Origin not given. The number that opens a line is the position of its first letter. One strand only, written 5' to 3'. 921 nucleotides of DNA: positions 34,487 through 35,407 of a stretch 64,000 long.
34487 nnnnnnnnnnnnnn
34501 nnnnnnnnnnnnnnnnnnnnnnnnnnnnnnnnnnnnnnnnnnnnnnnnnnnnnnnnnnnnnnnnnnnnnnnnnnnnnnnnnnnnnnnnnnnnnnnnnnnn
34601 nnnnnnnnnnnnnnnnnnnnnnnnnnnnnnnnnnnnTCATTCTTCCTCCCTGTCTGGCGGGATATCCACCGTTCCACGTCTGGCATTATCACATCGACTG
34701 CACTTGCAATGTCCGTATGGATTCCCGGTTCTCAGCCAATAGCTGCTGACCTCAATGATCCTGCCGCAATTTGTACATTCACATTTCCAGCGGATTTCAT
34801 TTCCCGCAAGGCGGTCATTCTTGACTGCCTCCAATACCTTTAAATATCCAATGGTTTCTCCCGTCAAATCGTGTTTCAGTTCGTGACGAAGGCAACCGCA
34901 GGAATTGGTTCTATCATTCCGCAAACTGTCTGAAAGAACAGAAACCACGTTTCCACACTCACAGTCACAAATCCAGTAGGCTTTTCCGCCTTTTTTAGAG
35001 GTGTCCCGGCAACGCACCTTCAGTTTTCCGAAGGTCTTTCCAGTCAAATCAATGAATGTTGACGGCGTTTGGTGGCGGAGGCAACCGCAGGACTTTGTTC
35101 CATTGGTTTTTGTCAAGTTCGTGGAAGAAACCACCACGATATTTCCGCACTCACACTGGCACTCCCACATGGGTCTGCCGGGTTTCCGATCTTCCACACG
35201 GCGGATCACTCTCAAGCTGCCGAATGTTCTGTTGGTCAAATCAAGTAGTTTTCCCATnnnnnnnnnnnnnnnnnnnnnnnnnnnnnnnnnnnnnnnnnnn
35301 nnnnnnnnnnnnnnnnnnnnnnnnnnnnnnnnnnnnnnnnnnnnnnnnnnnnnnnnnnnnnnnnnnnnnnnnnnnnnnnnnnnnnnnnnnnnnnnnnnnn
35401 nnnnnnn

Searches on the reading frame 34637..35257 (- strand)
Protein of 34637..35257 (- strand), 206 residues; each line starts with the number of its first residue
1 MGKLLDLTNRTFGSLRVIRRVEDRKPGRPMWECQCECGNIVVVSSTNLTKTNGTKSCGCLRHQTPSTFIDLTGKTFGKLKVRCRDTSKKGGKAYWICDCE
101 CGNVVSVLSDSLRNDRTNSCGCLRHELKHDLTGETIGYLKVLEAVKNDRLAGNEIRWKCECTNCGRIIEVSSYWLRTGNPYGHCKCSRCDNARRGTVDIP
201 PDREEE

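Call 19: search_protein_families(library=pfam, proteins=[window:34637-35257:-], max_evalue=0.001)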
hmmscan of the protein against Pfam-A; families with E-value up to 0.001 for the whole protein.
window:34637-35257:- (206 aa): 0 families

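Call 61: search_protein_families(library=phrogs, proteins=[window:34637-35257:-], max_evalue=0.001)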
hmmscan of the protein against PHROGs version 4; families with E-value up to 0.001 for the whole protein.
window:34637-35257:- (206 aa): 2 families
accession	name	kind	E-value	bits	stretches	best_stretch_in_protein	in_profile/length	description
phrog_374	-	DNA, RNA and nucleotide metabolism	7.3e-50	171.4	3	1-64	191-254/617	HNH endonuclease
phrog_22195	-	unknown function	3.8e-08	34.2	1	71-155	10-90/148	-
